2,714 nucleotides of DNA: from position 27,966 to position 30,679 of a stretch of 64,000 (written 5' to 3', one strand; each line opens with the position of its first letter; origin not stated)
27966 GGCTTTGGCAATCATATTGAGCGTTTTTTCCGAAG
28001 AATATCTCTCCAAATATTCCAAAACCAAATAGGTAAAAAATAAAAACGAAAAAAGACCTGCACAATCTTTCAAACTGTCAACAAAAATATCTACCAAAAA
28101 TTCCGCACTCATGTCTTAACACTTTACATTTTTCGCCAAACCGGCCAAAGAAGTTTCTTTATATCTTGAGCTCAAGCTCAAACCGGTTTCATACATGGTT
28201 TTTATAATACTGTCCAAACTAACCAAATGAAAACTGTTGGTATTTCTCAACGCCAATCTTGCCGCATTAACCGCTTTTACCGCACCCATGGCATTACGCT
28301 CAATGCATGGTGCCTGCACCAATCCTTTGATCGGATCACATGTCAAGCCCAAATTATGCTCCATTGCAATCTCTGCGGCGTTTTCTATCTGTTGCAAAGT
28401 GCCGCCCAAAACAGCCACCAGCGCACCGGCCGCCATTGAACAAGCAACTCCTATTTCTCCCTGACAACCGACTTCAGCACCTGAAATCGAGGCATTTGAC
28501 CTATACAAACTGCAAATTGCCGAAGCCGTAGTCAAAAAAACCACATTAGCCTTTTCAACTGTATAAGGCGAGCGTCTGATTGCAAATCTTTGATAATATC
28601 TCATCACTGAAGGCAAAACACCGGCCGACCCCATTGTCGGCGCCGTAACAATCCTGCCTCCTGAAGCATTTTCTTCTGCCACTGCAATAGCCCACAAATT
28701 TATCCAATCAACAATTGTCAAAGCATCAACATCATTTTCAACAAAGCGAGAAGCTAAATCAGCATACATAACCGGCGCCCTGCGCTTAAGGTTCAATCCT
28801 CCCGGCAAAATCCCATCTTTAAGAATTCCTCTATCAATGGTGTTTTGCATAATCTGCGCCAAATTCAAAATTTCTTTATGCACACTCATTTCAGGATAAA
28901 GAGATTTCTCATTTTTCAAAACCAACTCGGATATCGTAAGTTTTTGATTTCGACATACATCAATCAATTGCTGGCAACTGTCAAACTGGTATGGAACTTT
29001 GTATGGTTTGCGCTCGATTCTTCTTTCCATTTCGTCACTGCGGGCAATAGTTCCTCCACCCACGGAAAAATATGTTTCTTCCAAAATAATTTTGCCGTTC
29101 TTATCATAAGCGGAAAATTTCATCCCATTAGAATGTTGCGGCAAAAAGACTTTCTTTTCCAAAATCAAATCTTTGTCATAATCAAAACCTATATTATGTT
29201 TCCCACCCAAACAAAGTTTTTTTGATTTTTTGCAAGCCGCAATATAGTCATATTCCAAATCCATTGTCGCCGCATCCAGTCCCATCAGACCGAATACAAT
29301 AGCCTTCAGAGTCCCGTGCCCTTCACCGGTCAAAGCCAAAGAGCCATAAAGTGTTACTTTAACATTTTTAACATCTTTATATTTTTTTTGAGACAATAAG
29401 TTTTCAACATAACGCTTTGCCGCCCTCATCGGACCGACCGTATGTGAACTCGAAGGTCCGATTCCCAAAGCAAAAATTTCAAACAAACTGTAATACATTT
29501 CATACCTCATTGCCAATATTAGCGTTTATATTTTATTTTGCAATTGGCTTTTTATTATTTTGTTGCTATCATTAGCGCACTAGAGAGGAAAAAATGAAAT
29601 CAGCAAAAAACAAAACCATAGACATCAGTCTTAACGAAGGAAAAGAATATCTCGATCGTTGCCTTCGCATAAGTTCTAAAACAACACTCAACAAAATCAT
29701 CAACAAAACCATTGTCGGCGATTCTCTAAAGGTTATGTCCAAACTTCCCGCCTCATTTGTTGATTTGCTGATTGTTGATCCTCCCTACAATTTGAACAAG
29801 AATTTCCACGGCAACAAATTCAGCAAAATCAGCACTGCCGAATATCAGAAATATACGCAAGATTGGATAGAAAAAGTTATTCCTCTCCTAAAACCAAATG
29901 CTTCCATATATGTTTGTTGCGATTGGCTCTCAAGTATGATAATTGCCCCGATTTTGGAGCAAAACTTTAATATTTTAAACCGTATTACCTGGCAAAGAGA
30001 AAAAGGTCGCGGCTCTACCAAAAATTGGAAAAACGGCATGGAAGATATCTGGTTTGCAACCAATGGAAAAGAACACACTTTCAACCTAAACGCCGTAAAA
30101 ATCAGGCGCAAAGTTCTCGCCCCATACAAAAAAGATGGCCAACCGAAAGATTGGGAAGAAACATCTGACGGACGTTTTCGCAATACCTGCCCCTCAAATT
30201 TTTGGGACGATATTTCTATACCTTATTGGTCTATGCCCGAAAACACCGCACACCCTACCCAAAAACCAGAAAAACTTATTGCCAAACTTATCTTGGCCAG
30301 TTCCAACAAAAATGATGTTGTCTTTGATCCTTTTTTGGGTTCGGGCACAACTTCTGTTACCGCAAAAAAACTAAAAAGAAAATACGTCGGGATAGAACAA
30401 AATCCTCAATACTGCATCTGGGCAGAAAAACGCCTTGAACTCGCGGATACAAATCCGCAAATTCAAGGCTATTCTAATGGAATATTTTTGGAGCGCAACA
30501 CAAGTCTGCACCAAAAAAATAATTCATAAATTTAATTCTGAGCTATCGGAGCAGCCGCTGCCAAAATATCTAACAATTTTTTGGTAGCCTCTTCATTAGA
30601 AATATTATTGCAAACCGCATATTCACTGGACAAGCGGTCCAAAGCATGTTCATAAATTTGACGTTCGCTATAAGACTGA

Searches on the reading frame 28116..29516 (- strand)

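Call 42: search_protein_families(library=pfam, proteins=[window:28116-29516:-], max_evalue=0.00001)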
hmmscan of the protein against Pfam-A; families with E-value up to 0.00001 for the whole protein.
window:28116-29516:- (466 aa): 2 families
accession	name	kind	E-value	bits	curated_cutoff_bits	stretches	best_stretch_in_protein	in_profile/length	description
PF03313.21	SDH_alpha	-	6.1e-81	272.4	26.4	1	191-461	2-260/260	Serine dehydratase alpha chain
PF03315.21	SDH_beta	-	2.1e-54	184.5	26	1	10-161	1-154/155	Serine dehydratase beta chain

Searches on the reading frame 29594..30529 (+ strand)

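Call 39: search_protein_families(library=pfam, proteins=[window:29594-30529:+], max_evalue=0.01)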
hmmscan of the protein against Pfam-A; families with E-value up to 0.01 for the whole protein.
window:29594-30529:+ (311 aa): 3 families
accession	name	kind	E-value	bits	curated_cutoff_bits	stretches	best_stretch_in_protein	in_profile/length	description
PF01555.25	N6_N4_Mtase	-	4.6e-46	158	26.7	1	56-277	1-219/221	DNA methylase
PF02086.21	MethyltransfD12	-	0.00082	19.6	22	0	237-265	18-46/253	D12 class N6 adenine-specific DNA methyltransferase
PF02384.22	N6_Mtase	-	0.0049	16.7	20.4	0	227-269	36-77/311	N-6 DNA Methylase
